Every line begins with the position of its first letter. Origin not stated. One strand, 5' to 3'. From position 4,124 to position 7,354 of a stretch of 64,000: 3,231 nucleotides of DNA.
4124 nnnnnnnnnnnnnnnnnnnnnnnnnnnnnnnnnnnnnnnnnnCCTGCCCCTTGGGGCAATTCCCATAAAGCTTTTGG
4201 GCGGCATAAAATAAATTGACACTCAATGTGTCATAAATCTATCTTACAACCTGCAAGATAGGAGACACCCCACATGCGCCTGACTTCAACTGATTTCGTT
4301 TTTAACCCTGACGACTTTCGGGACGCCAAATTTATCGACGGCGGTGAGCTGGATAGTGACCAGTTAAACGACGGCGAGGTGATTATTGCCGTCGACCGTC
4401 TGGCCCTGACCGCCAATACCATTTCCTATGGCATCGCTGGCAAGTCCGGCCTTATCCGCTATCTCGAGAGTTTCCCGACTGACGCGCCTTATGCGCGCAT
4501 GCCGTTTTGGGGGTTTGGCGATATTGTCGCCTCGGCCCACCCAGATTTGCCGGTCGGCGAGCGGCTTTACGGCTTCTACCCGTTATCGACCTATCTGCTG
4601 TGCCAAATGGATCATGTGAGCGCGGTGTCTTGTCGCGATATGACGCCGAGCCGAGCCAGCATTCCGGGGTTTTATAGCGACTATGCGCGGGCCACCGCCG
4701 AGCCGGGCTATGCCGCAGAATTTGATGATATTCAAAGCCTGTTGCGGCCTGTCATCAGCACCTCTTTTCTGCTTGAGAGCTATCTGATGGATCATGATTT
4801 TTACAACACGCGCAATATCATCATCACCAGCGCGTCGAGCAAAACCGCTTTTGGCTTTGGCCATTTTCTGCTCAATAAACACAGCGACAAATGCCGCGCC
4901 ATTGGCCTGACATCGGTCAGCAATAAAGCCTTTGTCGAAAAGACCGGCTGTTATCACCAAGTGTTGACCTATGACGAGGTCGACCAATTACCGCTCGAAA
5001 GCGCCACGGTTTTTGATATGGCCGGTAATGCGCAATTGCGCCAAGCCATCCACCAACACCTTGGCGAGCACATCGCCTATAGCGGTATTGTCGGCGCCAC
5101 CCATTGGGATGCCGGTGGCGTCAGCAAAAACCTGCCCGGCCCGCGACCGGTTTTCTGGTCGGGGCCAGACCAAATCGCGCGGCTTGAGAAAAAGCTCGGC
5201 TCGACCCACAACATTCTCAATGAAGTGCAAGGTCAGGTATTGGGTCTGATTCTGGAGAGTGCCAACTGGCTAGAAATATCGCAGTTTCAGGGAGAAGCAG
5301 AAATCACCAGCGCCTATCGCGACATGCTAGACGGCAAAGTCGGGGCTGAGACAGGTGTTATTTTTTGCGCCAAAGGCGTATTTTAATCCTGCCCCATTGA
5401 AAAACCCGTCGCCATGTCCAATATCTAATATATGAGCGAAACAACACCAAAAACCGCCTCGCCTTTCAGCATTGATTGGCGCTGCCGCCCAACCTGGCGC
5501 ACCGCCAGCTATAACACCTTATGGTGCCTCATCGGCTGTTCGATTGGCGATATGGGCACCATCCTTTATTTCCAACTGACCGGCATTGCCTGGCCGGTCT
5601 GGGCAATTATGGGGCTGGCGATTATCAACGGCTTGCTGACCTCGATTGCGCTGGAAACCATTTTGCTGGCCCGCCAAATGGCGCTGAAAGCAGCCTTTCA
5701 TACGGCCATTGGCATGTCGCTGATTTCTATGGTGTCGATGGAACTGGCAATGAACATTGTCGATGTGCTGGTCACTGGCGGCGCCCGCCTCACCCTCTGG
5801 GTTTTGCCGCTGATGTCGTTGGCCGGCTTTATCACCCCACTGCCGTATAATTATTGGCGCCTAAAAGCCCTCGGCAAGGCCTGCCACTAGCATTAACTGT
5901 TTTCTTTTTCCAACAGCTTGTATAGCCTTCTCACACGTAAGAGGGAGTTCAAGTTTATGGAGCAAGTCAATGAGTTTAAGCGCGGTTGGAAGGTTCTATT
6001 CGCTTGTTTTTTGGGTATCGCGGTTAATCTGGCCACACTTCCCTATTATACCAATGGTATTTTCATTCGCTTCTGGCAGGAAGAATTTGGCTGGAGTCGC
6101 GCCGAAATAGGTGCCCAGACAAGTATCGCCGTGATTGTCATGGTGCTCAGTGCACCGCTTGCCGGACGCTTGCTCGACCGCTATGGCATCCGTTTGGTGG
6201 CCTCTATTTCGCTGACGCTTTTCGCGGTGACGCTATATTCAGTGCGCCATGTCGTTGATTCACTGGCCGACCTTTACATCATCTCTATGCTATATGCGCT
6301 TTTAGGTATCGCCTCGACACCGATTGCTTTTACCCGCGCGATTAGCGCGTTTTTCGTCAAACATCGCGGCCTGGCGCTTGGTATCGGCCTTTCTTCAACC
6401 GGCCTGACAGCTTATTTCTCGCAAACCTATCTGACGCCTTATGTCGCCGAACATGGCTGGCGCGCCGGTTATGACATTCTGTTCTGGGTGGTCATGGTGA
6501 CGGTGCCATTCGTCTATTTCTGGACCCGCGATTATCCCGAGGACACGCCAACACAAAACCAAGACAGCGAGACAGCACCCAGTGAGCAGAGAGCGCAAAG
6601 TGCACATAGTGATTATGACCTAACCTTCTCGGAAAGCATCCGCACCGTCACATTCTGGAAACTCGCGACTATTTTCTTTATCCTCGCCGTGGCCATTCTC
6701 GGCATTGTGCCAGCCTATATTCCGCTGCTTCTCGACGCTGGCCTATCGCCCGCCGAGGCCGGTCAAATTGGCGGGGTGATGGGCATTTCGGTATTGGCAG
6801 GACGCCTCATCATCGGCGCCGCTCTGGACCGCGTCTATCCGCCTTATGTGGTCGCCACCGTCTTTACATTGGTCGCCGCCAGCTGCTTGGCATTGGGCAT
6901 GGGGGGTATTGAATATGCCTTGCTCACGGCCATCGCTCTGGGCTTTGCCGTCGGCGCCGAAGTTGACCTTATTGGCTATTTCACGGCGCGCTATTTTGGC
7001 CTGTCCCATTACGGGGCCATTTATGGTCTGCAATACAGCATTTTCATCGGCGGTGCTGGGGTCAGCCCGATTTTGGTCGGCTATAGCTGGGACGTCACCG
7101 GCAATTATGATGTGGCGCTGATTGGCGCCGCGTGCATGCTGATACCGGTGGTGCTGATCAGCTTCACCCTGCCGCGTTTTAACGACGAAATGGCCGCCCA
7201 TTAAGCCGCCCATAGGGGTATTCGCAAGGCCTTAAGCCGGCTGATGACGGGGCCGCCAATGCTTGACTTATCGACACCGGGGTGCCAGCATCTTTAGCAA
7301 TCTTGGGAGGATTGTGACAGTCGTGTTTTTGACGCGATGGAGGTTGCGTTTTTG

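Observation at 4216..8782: Five-gene module of uncharacterised families ending in a StyC-like membrane protein: candidate epoxide-forming and epoxide-isomerising pathway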

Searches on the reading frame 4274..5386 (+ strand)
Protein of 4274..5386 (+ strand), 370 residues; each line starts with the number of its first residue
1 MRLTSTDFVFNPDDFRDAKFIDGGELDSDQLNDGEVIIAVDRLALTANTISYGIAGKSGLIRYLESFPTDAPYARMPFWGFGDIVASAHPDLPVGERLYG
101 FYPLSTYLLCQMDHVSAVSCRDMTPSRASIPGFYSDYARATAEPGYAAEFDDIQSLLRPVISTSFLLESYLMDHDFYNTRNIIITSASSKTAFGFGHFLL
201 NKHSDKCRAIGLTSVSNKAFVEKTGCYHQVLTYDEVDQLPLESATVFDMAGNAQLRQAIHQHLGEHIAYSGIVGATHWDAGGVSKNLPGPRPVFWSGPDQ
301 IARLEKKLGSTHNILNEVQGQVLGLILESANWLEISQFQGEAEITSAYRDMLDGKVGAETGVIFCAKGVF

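Call 3: search_protein_families(library=pfam, proteins=[window:4274-5386:+], max_evalue=0.1)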
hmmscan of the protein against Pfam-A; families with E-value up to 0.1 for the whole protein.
window:4274-5386:+ (370 aa): 2 families
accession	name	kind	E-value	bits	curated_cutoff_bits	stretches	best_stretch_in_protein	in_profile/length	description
PF11017.14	DUF2855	-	9.2e-73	246.4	30.9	1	43-356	1-334/335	Protein of unknown function (DUF2855)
PF16884.10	ADH_N_2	-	0.067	13.5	31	0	80-117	70-107/108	N-terminal domain of oxidoreductase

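Call 4: search_protein_families(library=ncbifam, proteins=[window:4274-5386:+], max_evalue=0.1)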
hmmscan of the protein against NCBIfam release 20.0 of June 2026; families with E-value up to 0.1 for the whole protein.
window:4274-5386:+ (370 aa): 0 families

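Call 7: search_solved_structures(query=window:4274-5386:+, max_evalue=1, show_alignments=1)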
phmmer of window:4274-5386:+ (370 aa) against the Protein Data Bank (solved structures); distinct sequences matched with E-value up to 1: 2.
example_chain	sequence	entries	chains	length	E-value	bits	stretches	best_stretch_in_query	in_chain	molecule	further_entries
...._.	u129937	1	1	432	0.14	14.4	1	156-253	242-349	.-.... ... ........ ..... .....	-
7xbr_A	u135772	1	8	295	0.47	12.6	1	108-209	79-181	Mitogen-activated protein kinase kinase 5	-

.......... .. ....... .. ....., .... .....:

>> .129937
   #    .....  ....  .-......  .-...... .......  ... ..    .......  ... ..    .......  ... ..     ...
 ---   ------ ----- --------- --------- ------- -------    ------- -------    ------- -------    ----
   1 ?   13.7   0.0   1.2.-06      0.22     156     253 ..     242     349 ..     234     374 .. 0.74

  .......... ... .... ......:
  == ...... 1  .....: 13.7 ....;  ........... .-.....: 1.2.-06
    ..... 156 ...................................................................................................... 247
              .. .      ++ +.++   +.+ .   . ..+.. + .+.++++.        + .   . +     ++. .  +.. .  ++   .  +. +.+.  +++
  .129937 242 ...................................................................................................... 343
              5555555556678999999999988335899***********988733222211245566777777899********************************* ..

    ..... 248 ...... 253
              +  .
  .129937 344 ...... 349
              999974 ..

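Call 45: find_homologous_proteins(query=window:4274-5386:+, max_evalue=1e-10)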
Query window:4274-5386:+ (370 aa): 900 proteins with E <= 1e-10 among 5679 candidates; the best 120 are listed.
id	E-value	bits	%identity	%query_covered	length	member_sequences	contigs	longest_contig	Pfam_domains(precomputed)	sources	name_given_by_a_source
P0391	9.1e-244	826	97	100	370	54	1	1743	PF11017.15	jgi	jgi:hypothetical protein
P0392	1.1e-175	602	69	100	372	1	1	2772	PF11017.15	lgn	-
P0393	5.1e-173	593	70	99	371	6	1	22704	PF11017.15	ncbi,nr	ncbi:MAG: DUF2855 family protein [Alphaproteobacteria bacterium]|nr:DUF2855 family protein [Alphapro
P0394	6.3e-173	593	70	99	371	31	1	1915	PF11017.15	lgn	-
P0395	5.2e-170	583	68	99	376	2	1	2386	PF11017.15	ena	-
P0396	2.4e-169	581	69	100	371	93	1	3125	PF11017.15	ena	-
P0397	2.8e-169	581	70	99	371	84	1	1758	PF11017.15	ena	-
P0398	7.4e-169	580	68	100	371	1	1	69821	PF11017.15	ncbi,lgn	ncbi:MAG: DUF2855 family protein [Parvularculales bacterium]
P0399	1.5e-168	579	67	99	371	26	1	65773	PF11017.15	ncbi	-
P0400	1.7e-166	572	67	99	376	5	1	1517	PF11017.15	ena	-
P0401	3.9e-166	571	69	100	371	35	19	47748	PF11017.15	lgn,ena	-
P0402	1.1e-164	566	67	99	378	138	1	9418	PF11017.15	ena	-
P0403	1.2e-164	566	67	100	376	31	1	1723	PF11017.15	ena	-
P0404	2.6e-164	565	67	99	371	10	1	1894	PF11017.15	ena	-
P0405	1.0e-163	563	67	99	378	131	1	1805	PF11017.15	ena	-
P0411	4.2e-151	521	61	100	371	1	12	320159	PF11017.15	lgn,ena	-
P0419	6.1e-102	359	45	95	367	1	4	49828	PF11017.15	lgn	-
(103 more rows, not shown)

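Call 46: find_encoding_contigs(protein=P0398, flank=7000, max_places=1)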
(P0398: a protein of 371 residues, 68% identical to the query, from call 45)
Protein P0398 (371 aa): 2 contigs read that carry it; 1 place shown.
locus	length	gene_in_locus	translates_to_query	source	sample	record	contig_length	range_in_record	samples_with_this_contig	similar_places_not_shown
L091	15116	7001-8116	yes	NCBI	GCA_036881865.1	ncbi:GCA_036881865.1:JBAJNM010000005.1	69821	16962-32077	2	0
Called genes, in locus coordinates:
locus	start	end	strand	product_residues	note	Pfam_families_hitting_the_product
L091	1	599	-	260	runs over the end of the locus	PF00005:ABC_tran, PF13304:AAA_21 (faint)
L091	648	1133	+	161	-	PF03061:4HBT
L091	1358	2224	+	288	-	PF04784:DUF547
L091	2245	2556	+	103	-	PF04800:NDUS4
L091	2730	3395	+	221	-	PF08238:Sel1 (weak)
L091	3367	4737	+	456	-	PF01565:FAD_binding_4, PF04030:ALO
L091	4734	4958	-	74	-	PF25917:BSH_RND, PF25973:BSH_CzcB (faint), PF25997:BSH_YhbJ (weak), PF00364:Biotin_lipoyl, PF25984:BSH_YknX (faint)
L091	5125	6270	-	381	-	PF13410:GST_C_2 (weak)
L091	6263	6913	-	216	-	-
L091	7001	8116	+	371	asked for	PF11017:DUF2855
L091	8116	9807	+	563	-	PF00884:Sulfatase, PF01663:Phosphodiest (weak)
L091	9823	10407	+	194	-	PF00440:TetR_N (weak)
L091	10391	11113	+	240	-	-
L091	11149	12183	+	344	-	PF13410:GST_C_2 (weak)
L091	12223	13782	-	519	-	PF00501:AMP-binding, PF13193:AMP-binding_C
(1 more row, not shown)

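Call 47: find_encoding_contigs(protein=P0411, flank=7000, max_places=2)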
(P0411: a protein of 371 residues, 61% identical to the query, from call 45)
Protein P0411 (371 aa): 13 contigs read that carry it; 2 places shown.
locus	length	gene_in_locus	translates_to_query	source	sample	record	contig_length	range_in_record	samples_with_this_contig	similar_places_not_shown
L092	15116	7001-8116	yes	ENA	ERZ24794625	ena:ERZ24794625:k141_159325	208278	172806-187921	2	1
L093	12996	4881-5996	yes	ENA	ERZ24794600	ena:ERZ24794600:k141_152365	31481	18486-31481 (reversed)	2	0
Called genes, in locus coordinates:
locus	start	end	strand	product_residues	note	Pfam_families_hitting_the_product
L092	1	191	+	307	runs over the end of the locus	-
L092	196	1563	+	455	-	PF07219:HemY_N, PF14559:TPR_19 (faint)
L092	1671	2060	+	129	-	-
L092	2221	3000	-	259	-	PF03239:FTR1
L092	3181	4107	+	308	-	PF04116:FA_hydroxylase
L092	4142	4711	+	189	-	-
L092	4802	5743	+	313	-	PF00561:Abhydrolase_1, PF12146:Hydrolase_4 (weak), PF12697:Abhydrolase_6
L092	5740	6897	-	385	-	PF13410:GST_C_2 (weak)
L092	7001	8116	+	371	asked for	PF11017:DUF2855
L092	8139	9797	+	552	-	PF00884:Sulfatase, PF01663:Phosphodiest (faint), PF16347:SGSH_C (weak)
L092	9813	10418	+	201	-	-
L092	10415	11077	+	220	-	-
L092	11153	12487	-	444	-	PF01979:Amidohydro_1, PF07969:Amidohydro_3 (weak)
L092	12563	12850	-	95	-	-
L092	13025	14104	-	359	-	-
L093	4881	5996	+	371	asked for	PF11017:DUF2855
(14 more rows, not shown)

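Call 48: find_encoding_contigs(protein=P0419, flank=7000, max_places=1)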
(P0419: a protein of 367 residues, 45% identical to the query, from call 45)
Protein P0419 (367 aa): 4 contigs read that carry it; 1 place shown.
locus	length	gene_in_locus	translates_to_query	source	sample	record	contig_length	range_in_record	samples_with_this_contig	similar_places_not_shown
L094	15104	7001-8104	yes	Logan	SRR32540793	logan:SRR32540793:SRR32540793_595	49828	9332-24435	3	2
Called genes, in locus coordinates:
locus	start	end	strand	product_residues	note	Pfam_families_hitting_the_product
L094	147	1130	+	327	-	PF03781:FGE-sulfatase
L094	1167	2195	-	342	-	PF13409:GST_N_2 (faint), PF13417:GST_N_3, PF13410:GST_C_2 (weak)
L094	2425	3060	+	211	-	-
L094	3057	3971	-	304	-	PF00561:Abhydrolase_1, PF12146:Hydrolase_4 (weak), PF12697:Abhydrolase_6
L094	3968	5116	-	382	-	PF13417:GST_N_3 (weak)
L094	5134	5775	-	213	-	-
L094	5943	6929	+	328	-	PF16884:ADH_N_2, PF00107:ADH_zinc_N, PF13602:ADH_zinc_N_2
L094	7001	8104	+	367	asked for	PF11017:DUF2855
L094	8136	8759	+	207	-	-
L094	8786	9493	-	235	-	-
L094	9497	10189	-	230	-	PF00378:ECH_1, PF16113:ECH_2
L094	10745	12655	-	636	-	PF00884:Sulfatase, PF16347:SGSH_C (faint)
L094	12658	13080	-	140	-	-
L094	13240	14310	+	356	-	PF23023:Anti-Pycsar_Apyc1, PF00753:Lactamase_B, PF12706:Lactamase_B_2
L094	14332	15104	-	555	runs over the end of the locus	PF00884:Sulfatase, PF01663:Phosphodiest, PF16347:SGSH_C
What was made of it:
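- DUF2855 orthologues have unrelated neighbours (calls 46-48).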

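Call 72: predict_structure(alignment_id=A4)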
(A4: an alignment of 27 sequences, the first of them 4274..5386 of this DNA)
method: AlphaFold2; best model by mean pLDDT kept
length: 370 residues; sequences in the alignment: 27
mean_pLDDT: 91.3   pTM: 0.88
mean pLDDT of the five models: 91.3, 90.8, 90.0, 89.9, 89.9
residues with pLDDT >= 90: 268; 70-90: 91; 50-70: 11; < 50: 0
segments of 3 or more residues with pLDDT < 50: none
pLDDT, mean of each block of 10 residues (from residue 1): 95 95 96 98 91 85 91 95 98 97 97 94 92 90 89 90 92 94 94 92 95 95 95 98 95 92 97 71 77 89 89 81 78 92 95 90 84
secondary structure, 60 per line:
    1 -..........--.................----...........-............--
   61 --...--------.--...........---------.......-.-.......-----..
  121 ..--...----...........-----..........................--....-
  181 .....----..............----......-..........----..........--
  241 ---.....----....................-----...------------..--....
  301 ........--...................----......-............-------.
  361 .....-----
elements in order: E2-11 E14-27 E35-45 H47-58 E77-87 E97-103 E107-113 E119-122 H132-135 E136-139 H148-173 H176-179 E181-185 H190-203 E208-213 H215-224 E229-232 H233-238 E244-248 H253-266 E267-272 H297-308 H311-329 E334-339 H341-352 E360-365

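Call 74: fold_search(model_id=the predicted structure, library=pdb)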
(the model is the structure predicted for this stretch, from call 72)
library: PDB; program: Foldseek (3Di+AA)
matches with E <= 10: 1607; with E <= 0.001: 345
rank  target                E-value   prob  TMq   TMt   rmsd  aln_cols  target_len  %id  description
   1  9mdh_A                1.4e-15  1.00  0.60  0.66   5.4       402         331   12  Crystal structure of Human Prostaglandin reductase 1 (PTGR1) in complex with NADP and Indomethacin (Orthorhombic P for (released 2025-12-10)
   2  9mdh_B                3.1e-15  1.00  0.61  0.67   6.6       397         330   12  Crystal structure of Human Prostaglandin reductase 1 (PTGR1) in complex with NADP and Indomethacin (Orthorhombic P for (released 2025-12-10)
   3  2j3h_A                3.3e-15  1.00  0.58  0.63   6.8       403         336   13  Crystal structure of Arabidopsis thaliana Double Bond Reductase (AT5G16970)-Apo form (released 2006-10-05)
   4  1v3u_A                9.4e-15  1.00  0.63  0.72   4.7       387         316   12  Crystal structure of leukotriene B4 12-hydroxydehydrogenase/15-oxo-prostaglandin 13-reductase in apo form (released 2004-07-13)
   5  1v3t_B                1.1e-14  1.00  0.61  0.67   5.1       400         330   12  Crystal structure of leukotriene B4 12-hydroxydehydrogenase/15-oxo-prostaglandin 13-reductase (released 2004-07-13)
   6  9d6x_C                1.3e-14  1.00  0.63  0.69   5.0       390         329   14  Crystal structure of Human Prostaglandin reductase 1 (PTGR1) in complex with methotrexate (Monoclinic P form) (released 2025-08-20)
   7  1v3t_A                1.4e-14  1.00  0.62  0.68   4.8       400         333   12  Crystal structure of leukotriene B4 12-hydroxydehydrogenase/15-oxo-prostaglandin 13-reductase (released 2004-07-13)
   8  8ov8_A                1.4e-14  1.00  0.58  0.60   6.3       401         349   10  Crystal structure of Ene-reductase 1 from black poplar mushroom in complex to NADP (released 2024-05-15)
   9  4b7c_F                1.7e-14  1.00  0.59  0.65   5.8       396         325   11  Crystal structure of hypothetical protein PA1648 from Pseudomonas aeruginosa. (released 2013-01-09)
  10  4b7x_H                1.9e-14  1.00  0.56  0.62   7.0       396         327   12  Crystal structure of hypothetical protein PA1648 from Pseudomonas aeruginosa. (released 2013-01-09)
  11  4nh4_A                2.0e-14  1.00  0.60  0.63   5.7       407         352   12  Structure of the binary complex of a zingiber officinale double bond reductase in complex with NADP (released 2014-11-05)
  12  2w98_A                2.1e-14  1.00  0.56  0.59   8.0       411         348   14  CRYSTAL STRUCTURE OF HUMAN ZINC-BINDING ALCOHOL DEHYDROGENASE 1 (ZADH1) IN TERNARY COMPLEX WITH NADP AND PHENYLBUTAZON (released 2009-04-07)
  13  2dm6_A                2.9e-14  1.00  0.62  0.68   4.9       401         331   12  Crystal structure of anti-configuration of indomethacin and leukotriene B4 12-hydroxydehydrogenase/15-oxo-prostaglandi (released 2006-11-28)
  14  4b7c_B                3.2e-14  1.00  0.58  0.64   6.9       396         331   12  Crystal structure of hypothetical protein PA1648 from Pseudomonas aeruginosa. (released 2013-01-09)
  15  4wgg_B                3.2e-14  1.00  0.60  0.64   5.8       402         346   12  STRUCTURE OF THE TERNARY COMPLEX OF A ZINGIBER OFFICINALE DOUBLE BOND REDUCTASE IN COMPLEX WITH NADP AND CONIFERYL ALD (released 2015-09-30)
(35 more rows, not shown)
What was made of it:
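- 4274..5386 (+): DUF2855 protein with an MDR fold; its closest structural neighbours are NADP-dependent enone/enal double-bond reductases. It is found next to the pair only in this species, so membership of the unit is doubtful. calls 3, 72, 74, 46-48
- On MDR superfamily (for DUF2855, 4274-5386): Foldseek E about 1e-15, TM 0.6-0.7, to PTGR1, plant double-bond reductases and CurA (calls 72, 74).
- Checked: The top hits are NADP-dependent double-bond reductases such as PTGR1 and plant DBR, E about 1e-15 (calls 72, 74).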

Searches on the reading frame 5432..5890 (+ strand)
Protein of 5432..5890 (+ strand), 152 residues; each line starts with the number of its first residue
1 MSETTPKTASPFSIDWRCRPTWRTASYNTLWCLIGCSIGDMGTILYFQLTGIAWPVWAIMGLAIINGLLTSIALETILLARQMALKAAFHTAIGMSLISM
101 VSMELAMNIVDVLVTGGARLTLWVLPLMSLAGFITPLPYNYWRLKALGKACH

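Call 3: search_protein_families(library=pfam, proteins=[window:5432-5890:+], max_evalue=0.1)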
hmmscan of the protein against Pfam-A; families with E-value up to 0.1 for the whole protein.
window:5432-5890:+ (152 aa): 1 family
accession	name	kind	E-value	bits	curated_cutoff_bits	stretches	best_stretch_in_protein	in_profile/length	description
PF14342.11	DUF4396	-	6.6e-35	121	27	1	21-149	1-141/141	Domain of unknown function (DUF4396)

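Call 4: search_protein_families(library=ncbifam, proteins=[window:5432-5890:+], max_evalue=0.1)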
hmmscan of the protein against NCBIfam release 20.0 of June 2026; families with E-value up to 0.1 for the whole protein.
window:5432-5890:+ (152 aa): 0 families

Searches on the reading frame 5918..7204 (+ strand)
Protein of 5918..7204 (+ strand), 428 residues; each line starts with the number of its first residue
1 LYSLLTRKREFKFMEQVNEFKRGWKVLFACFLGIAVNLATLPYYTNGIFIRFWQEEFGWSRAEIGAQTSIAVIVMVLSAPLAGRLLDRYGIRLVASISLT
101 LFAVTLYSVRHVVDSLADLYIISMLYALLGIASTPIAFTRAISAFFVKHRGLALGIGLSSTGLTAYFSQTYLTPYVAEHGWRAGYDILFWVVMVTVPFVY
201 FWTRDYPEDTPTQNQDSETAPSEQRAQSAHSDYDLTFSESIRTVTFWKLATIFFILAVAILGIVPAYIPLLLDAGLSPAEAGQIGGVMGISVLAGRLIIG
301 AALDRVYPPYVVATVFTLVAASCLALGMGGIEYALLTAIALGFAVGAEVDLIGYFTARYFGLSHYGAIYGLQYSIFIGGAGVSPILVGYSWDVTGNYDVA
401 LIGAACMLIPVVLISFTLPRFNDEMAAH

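Call 3: search_protein_families(library=pfam, proteins=[window:5918-7204:+], max_evalue=0.1)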
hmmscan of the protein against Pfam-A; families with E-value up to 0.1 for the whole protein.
window:5918-7204:+ (428 aa): 2 families
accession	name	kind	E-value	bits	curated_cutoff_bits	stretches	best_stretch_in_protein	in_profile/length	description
PF07690.21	MFS_1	-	1.1e-35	123.6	33.4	2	34-383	3-346/347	Major Facilitator Superfamily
PF12832.13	MFS_1_like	-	0.0026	17.3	25.2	1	47-128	229-313/373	MFS_1 like family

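Call 4: search_protein_families(library=ncbifam, proteins=[window:5918-7204:+], max_evalue=0.1)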
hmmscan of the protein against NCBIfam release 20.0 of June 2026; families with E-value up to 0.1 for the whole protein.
window:5918-7204:+ (428 aa): 14 families
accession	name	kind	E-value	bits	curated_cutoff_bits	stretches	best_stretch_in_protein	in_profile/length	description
NF049980.1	SfMCT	equivalog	9.2e-37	126.6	320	1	30-407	5-378/378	L-lactate MFS transporter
TIGR00890.1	2A0111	subfamily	3.7e-25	88.7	374.85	1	33-411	9-375/377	oxalate/formate antiport family MFS transporter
NF038246.1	bile_salt_MFS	equivalog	5.9e-24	84.7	400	1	22-417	2-398/408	conjugated bile salt MFS transporter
TIGR00893.1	2A0114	subfamily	3.5e-14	52.5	395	1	53-414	20-394/399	D-galactonate transporter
NF053517.1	HbztTptrPcaK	equivalog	8.8e-13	48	770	2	16-150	10-141/437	4-hydroxybenzoate transporter PcaK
TIGR00895.1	2A0115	subfamily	1.1e-12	47.6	418.55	1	21-389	13-396/398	aromatic acid/H+ symport family MFS transporter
NF008586.0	PRK11551.1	equivalog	1.1e-11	44.3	410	1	29-353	19-331/406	3-(3-hydroxy-phenyl)propionate transporter MhpT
TIGR00896.1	CynX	subfamily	6e-11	42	406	1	47-399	20-354/355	CynX/NimT family MFS transporter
TIGR04259.1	oxa_formateAnti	equivalog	7e-11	41.6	335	1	43-423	19-397/405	oxalate/formate MFS antiporter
NF033733.1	MFS_ArsK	equivalog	8.1e-10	38.1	400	1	38-407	16-373/388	arsenite efflux MFS transporter ArsK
TIGR00886.1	2A0108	subfamily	9.9e-10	38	311.7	1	39-242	13-223/368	NarK family nitrate/nitrite MFS transporter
TIGR00881.1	2A0104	subfamily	1.1e-09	37.9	407.75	2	54-251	22-223/379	phosphoglycerate transporter protein PgtP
TIGR00711.1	efflux_EmrB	subfamily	4.2e-08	32.4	230.2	1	35-132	263-361/485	DHA2 family efflux MFS transporter permease subunit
TIGR00892.1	2A0113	subfamily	4.4e-07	29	586.1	1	23-409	17-411/455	monocarboxylate transporter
